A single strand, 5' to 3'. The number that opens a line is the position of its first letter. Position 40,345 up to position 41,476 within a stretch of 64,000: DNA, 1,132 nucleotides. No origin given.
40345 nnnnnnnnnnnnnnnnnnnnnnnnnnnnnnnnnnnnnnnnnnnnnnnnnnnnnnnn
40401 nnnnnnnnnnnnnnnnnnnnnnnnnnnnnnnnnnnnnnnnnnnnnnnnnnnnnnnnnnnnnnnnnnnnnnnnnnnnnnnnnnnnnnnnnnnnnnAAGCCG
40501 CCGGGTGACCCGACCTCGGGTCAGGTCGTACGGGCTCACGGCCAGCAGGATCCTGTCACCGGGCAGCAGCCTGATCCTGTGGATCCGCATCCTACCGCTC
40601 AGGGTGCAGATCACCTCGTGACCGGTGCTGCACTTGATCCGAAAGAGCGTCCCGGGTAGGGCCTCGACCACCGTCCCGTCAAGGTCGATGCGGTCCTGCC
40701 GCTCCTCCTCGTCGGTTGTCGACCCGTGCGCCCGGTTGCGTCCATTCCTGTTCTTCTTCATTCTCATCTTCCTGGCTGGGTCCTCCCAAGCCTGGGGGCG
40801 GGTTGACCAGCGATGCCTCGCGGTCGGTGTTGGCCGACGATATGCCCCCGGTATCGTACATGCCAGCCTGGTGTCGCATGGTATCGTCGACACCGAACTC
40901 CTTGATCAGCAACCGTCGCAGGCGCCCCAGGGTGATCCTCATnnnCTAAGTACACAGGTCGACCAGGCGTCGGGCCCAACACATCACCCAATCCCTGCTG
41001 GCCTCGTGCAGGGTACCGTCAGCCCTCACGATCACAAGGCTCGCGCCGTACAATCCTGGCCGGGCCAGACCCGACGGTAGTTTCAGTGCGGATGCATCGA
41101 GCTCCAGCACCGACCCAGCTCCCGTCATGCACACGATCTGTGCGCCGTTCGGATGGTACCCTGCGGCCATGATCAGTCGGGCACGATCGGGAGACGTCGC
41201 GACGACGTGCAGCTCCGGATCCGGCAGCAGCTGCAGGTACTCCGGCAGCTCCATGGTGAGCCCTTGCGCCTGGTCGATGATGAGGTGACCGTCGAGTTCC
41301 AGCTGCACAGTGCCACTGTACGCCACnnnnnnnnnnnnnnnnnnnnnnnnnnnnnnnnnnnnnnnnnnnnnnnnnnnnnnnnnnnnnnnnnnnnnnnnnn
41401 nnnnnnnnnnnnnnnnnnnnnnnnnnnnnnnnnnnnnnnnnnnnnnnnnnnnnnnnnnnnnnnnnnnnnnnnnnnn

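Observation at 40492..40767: Phage-encoded translation initiation factor IF-1 homologue with a basic N-terminal extension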

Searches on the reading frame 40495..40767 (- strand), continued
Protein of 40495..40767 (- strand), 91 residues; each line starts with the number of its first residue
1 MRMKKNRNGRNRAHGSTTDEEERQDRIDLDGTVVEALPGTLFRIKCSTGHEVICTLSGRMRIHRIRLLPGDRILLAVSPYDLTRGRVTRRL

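Call 35: get_annotated_region(hit=H13, flank=3000)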
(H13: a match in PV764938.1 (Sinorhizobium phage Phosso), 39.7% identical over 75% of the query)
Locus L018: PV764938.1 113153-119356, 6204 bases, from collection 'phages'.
description: Sinorhizobium phage Phosso, complete genome.
organism: Sinorhizobium phage Phosso (NCBI taxid 3435197)
taxonomy: Viruses
host: Sinohrizobium meliloti NRRL L-50; source: soil; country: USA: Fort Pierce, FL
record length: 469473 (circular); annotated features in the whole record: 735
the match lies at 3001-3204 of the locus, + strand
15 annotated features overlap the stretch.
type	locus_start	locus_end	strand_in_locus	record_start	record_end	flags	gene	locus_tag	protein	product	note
CDS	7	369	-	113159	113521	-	-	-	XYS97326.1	hypothetical protein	168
CDS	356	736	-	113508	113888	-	-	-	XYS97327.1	hypothetical protein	169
CDS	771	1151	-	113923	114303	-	-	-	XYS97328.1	hypothetical protein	170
CDS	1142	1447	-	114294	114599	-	-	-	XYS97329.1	hypothetical protein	171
CDS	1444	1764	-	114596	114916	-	-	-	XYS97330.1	hypothetical protein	172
CDS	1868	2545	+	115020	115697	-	-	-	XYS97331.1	ATPase domain-containing Clp family protein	173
CDS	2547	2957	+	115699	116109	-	-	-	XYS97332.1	MutT-like nucleotide pyrophosphohydrolase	174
CDS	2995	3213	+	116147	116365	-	-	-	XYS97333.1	translation initiation factor IF-1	175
CDS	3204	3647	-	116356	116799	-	-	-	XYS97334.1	hypothetical protein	176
CDS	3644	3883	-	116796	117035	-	-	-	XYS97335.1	hypothetical protein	177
CDS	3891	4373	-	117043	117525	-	-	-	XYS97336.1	hypothetical protein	178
CDS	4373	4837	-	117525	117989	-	-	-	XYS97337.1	hypothetical protein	179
CDS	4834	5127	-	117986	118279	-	-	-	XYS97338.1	hypothetical protein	180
CDS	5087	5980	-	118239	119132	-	-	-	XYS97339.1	hypothetical protein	181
CDS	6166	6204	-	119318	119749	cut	-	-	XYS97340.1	hypothetical protein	182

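Call 39: search_protein_representatives(alignment_id=A1)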
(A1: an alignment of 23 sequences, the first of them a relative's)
Query: 23 sequences, 87 profile positions. Proteins with E-value up to 0.001 (for the whole library): 9480; up to 1e-10: 5260; up to 1e-30: 4. The best 150 are listed.
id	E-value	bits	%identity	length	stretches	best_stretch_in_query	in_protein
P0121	1.5e-35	137.0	-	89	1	3-86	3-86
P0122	1.1e-33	131.0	-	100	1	13-87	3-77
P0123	1.9e-32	127.1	-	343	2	8-87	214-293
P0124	1.0e-30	121.5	-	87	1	2-86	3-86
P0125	7.0e-30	118.8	-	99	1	2-86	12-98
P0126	2.6e-29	117.0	-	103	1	8-86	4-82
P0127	3.2e-29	116.7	-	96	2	19-84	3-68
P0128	1.4e-28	114.7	-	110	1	4-86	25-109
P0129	1.7e-28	114.4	-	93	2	48-86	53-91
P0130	1.2e-27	111.6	-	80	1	12-86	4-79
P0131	1.5e-27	111.4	-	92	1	2-87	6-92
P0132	2.4e-27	110.7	-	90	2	40-86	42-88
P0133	3.7e-27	110.1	-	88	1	12-86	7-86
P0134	4.3e-27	109.9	-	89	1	3-86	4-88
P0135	1.2e-26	108.5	-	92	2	19-86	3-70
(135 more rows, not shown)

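Call 41: predict_structure(alignment_id=A1)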
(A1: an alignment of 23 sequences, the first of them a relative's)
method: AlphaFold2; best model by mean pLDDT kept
length: 89 residues; sequences in the alignment: 23
mean_pLDDT: 81.7   pTM: 0.64
mean pLDDT of the five models: 81.7, 81.2, 81.0, 70.3, 68.7
residues with pLDDT >= 90: 57; 70-90: 10; 50-70: 5; < 50: 17
segments of 3 or more residues with pLDDT < 50: 1-3, 8-20
pLDDT, mean of each block of 10 residues (from residue 1): 48 45 84 93 95 93 94 92 93
secondary structure, 60 per line:
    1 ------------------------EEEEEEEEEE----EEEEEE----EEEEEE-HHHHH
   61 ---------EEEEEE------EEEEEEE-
elements in order: E25-34 E39-44 E49-54 H56-60 E70-75 E82-88
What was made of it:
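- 40492..40761 (-): IF-1 coding sequence, 89 aa plus stop. An alternative start two codons upstream at 40767 gives 91 aa. AlphaFold pLDDT is above 90 for residues 25-88 (call 41).
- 40705..40761 (-): Codons 1-19: the Lys/Arg/Asn-rich N-terminal tail (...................), about 18 residues beyond a canonical IF-1 start. pLDDT is below 50 for residues 1-3 and 8-20 (call 41).
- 40495..40704 (-): IF-1 core: the canonical N-terminus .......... followed by a five-stranded OB barrel with a short helix. Strands 25-34, 39-44, 49-54, 70-75, 82-88 and helix 56-60 (call 41).
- On Archaeal/eukaryotic IF-1A (aIF1A, eIF1A): The model ends with strand 5 (call 41).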

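Call 45: fold_search(model_id=the predicted structure, library=pdb)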
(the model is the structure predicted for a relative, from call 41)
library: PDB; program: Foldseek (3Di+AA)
matches with E <= 10: 1265; with E <= 0.001: 47
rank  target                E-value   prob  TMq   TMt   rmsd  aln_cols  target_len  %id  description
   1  4ql5_A                3.1e-09  1.00  0.72  0.92   1.0        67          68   45  Crystal structure of translation initiation factor IF-1 from Streptococcus pneumoniae TIGR4 (released 2014-07-02)
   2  2n8n_MODEL_1_A        4.3e-09  1.00  0.71  0.86   1.9        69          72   48  Solution structure of translation initiation factor (released 2016-10-26)
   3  3i4o_B                4.9e-09  1.00  0.69  0.91   1.1        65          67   51  Crystal Structure of Translation Initiation Factor 1 from Mycobacterium tuberculosis (released 2010-02-23)
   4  4ql5_B                6.1e-09  1.00  0.70  0.93   1.1        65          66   45  Crystal structure of translation initiation factor IF-1 from Streptococcus pneumoniae TIGR4 (released 2014-07-02)
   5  3i4o_A                8.7e-09  1.00  0.70  0.91   1.0        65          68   51  Crystal Structure of Translation Initiation Factor 1 from Mycobacterium tuberculosis (released 2010-02-23)
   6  9fco_I                8.7e-09  1.00  0.73  0.92   0.8        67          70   45  Structure of E. coli 30S-IF1-IF3-mRNA-Kasugamycin complex (released 2025-03-19)
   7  9h9h_X                1.4e-08  1.00  0.72  0.90   1.0        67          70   45  Complex 1 30S-IF1-IF2-IF3-GE81112 (released 2025-08-06)
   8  2n3s_MODEL_1_A        2.9e-08  1.00  0.66  0.79   1.8        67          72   46  NMR Assignments and structure of Translation initiation factor IF-1 from Burkholderia thailandensis E264. (released 2015-06-24)
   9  6c00_MODEL_1_A        4.6e-08  1.00  0.69  0.84   1.4        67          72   52  Solution structure of translation initiation factor 1 from Clostridium difficile (released 2019-01-16)
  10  1hr0_W                6.9e-08  1.00  0.72  0.89   1.1        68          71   48  CRYSTAL STRUCTURE OF INITIATION FACTOR IF1 BOUND TO THE 30S RIBOSOMAL SUBUNIT (released 2001-01-24)
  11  2n78_MODEL_1_A        2.0e-07  1.00  0.63  0.75   2.3        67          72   45  NMR structure of IF1 from Pseudomonas aeruginosa (released 2016-09-07)
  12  9dcn_MODEL_1_A        9.9e-07  1.00  0.64  0.71   2.4        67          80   42  Solution structure of the translation initiation factor IF-1 from Neisseria gonorrhoeae (NCCP11945). Seattle S (released 2024-10-16)
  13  2nch_MODEL_1_A        9.9e-07  1.00  0.68  0.69   2.8        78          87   38  Solution structure of translation initiation factor IF1 from wolbachia endosymbiont strain TRS of Brugia malay (released 2017-04-05)
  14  9h6y_j                5.9e-06  1.00  0.66  0.53   9.7        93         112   20  Late-stage 48S Initiation Complex (LS48S IC) guided by the trans-RNA (released 2025-12-10)
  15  4mno                  8.4e-06  1.00  0.65  0.61   1.4        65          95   26  Crystal structure of aIF1A from Pyrococcus abyssi (released 2014-09-17)
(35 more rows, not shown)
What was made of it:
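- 40492..40761 (-): Foldseek matches IF1 structures at rmsd 0.8-1.1 Å (call 45).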

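Call 49: get_annotated_region(hit=H20, flank=600)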
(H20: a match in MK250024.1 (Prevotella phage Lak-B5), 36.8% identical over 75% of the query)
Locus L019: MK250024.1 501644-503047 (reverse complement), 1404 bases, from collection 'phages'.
description: MAG: Prevotella phage Lak-B5, complete genome.
organism: Prevotella phage Lak-B5 (NCBI taxid 2491287)
taxonomy: Viruses; Duplodnaviria; Heunggongvirae; Uroviricota; Caudoviricetes
host: Prevotella sp.; source: baboon feces; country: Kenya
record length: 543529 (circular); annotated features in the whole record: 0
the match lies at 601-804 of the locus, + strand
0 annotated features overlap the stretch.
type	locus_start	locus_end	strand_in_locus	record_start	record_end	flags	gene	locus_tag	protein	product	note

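Call 50: get_annotated_region(hit=H9, flank=600)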
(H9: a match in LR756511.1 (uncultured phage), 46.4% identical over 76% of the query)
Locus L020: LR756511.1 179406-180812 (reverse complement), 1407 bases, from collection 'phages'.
description: uncultured phage genome assembly, chromosome: 1.
organism: uncultured phage (NCBI taxid 278008)
taxonomy: Viruses; environmental samples
host: -; source: metagenomic; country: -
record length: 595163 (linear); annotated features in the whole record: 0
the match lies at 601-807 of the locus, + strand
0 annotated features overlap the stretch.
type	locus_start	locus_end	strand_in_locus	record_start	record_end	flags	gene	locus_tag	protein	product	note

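Call 51: get_annotated_region(hit=H35, flank=600)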
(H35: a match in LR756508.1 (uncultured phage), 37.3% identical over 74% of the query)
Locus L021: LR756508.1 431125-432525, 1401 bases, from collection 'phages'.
description: uncultured phage genome assembly, chromosome: 1.
organism: uncultured phage (NCBI taxid 278008)
taxonomy: Viruses; environmental samples
host: -; source: metagenomic; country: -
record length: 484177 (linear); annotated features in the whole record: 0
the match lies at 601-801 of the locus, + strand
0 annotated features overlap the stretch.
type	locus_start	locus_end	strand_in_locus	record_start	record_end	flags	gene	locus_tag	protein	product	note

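Call 56: find_related_loci(query=A1, collection=metagenome_contigs, flank=5000)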
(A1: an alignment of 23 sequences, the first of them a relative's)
Query A1 (89 aa) in metagenome_contigs; peptide patterns used: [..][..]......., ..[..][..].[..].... (x = any residue, [..] = any of these).
600 stretches matched a pattern (row limit reached: there are more); 519 encode a relative of the query (tblastn E <= 1e-3); the best 80 are kept; 80 distinct loci.
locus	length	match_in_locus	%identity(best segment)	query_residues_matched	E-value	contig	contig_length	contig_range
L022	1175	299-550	61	4-88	2e-33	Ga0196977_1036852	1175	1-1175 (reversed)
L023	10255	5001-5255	55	4-88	9e-31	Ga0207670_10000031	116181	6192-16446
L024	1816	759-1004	58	5-88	3e-30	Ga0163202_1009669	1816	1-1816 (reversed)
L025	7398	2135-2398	52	1-88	6e-29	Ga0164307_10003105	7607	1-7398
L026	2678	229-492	52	1-88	6e-29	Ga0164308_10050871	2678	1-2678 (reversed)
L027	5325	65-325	57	3-89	3e-28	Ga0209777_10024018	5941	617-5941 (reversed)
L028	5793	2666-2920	49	4-88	2e-27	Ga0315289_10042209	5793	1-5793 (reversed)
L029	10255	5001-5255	49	4-88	2e-27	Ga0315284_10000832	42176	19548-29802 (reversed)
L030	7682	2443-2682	53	4-89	6e-27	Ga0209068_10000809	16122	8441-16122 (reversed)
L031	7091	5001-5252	53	2-88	3e-26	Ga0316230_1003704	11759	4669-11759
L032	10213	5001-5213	61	19-89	4e-26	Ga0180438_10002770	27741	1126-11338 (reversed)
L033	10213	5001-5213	56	19-89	3e-26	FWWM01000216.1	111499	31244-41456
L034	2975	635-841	62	20-88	4e-26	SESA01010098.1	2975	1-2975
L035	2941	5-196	66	25-88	7e-26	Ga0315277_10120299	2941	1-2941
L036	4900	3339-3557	56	17-89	1e-25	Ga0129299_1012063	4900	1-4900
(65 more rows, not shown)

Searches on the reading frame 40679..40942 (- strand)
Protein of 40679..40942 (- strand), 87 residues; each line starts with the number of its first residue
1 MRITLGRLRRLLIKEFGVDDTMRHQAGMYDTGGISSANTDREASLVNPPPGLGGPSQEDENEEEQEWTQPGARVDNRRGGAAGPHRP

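Call 33: search_protein_families(library=pfam, proteins=[window:40679-40942:-], max_evalue=0.01)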
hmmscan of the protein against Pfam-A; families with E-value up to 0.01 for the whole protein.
window:40679-40942:- (87 aa): 0 families

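Call 44: search_protein_families(library=phrogs, proteins=[window:40679-40942:-], max_evalue=0.01)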
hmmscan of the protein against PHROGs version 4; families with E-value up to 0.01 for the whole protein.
window:40679-40942:- (87 aa): 0 families

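Call 74: find_homologous_proteins(query=A2, max_evalue=0.001)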
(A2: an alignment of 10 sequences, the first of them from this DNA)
Query A2 (10 sequences) (87 aa, profile of the alignment): 94 proteins with E <= 0.001 among 2200 candidates.
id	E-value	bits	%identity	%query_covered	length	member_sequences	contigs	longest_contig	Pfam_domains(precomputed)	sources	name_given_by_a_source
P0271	1.8e-24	104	67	90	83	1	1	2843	-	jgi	jgi:hypothetical protein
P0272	2.1e-23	100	67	89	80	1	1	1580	-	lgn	-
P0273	4.1e-23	99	42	91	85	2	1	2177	-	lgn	-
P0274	4.3e-23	99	56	99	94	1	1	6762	-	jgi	-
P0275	5.2e-23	99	61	89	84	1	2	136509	-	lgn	-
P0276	6.8e-23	99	51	92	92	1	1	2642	-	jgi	jgi:hypothetical protein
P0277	3.2e-22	96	49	76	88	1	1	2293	-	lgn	-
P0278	1.6e-21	94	31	71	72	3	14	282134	-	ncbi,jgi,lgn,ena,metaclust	jgi:hypothetical protein|metaclust:\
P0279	2.5e-21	93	54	100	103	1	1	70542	-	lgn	-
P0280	3.9e-21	93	36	89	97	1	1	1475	-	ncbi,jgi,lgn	jgi:hypothetical protein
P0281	7.2e-21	92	51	90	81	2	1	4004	-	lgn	-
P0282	8.3e-21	92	34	67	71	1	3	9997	-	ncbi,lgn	-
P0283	1.2e-20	91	45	44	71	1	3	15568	-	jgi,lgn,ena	jgi:hypothetical protein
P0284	1.2e-20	91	34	67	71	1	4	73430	-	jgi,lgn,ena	-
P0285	1.4e-20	91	36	86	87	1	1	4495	-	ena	-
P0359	4.1e-10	58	30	78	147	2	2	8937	PF01176.26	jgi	-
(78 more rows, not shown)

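Call 79: find_encoding_contigs(protein=P0359, flank=5000, max_places=3)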
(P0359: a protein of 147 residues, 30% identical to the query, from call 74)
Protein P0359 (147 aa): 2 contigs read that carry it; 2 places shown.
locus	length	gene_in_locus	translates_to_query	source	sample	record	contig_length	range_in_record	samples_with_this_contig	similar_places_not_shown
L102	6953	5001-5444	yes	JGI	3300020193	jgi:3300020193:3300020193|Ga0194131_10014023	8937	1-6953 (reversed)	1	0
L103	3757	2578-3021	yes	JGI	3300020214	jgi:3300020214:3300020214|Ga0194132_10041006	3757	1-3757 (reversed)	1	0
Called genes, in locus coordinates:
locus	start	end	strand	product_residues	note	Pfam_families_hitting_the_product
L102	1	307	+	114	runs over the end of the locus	-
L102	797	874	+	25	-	-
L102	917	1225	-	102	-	-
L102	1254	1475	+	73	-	-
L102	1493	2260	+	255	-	-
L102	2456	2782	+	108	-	-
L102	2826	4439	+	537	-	PF00118:Cpn60_TCP1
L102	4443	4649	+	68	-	-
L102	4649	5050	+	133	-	-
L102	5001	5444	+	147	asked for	PF01176:eIF-1a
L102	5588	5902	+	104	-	-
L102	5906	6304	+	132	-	PF01844:HNH (weak)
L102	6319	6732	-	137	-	-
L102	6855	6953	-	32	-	?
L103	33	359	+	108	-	-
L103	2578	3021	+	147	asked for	PF01176:eIF-1a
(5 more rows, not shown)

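Call 89: predict_structure(alignment_id=A3)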
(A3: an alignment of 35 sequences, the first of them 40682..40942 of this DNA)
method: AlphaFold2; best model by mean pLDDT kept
length: 87 residues; sequences in the alignment: 35
mean_pLDDT: 60.7   pTM: 0.22
mean pLDDT of the five models: 60.7, 59.1, 57.0, 56.6, 55.8
residues with pLDDT >= 90: 1; 70-90: 13; 50-70: 66; < 50: 7
segments of 3 or more residues with pLDDT < 50: 34-36, 84-86
pLDDT, mean of each block of 10 residues (from residue 1): 82 67 58 51 61 60 60 55 49
secondary structure, 60 per line:
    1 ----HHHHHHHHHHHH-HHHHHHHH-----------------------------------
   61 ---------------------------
elements in order: H5-16 H18-25
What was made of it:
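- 40679..40942 (-): orf87, a conserved small gene of unknown function. It has N-terminal helices, a PPPGLG motif, an acidic run and a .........-type C-terminus. Its last 83 nt overlap the IF-1 start; IF-1 is in the +1 frame relative to it. AlphaFold gives helices 5-25 and a low-confidence remainder (call 89).
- Tried and rejected: The AlphaFold model of orf87 is low-confidence beyond two N-terminal helices, so I ran no fold search on it (call 89).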

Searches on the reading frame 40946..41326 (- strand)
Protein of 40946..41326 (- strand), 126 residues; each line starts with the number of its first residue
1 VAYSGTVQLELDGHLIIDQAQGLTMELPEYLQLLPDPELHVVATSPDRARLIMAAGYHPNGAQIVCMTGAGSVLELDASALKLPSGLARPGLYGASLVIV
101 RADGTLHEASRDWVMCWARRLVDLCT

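Call 33: search_protein_families(library=pfam, proteins=[window:40946-41326:-], max_evalue=0.01)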
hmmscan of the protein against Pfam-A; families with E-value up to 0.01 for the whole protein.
window:40946-41326:- (126 aa): 0 families

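Call 44: search_protein_families(library=phrogs, proteins=[window:40946-41326:-], max_evalue=0.01)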
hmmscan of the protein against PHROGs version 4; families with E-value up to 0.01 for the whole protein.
window:40946-41326:- (126 aa): 0 families
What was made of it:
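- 40946..41326 (-): orf126, a conserved gene of unknown function and the first gene of the cassette. Its stop lies 3 nt before the orf87 ATG. No Pfam or PHROG match (calls 33, 44).
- Tried and rejected: orf126, orf87, the small membrane protein and the + strand ORF 41153..41566 have no Pfam or PHROG match (calls 33, 44).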

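Call 76: find_homologous_proteins(query=window:40949-41326:-, max_evalue=0.001)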
Query window:40949-41326:- (126 aa): 1 proteins with E <= 0.001 among 15 candidates.
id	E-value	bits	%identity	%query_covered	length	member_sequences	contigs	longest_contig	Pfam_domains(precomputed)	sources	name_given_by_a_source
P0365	2.6e-73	262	100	95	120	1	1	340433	-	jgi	jgi:hypothetical protein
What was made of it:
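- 40946..41326 (-): JGI calls it as a 120-aa protein, P0365 (call 76).
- Tried and rejected: A word-indexed homologue search with orf126 returned only itself (call 76).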
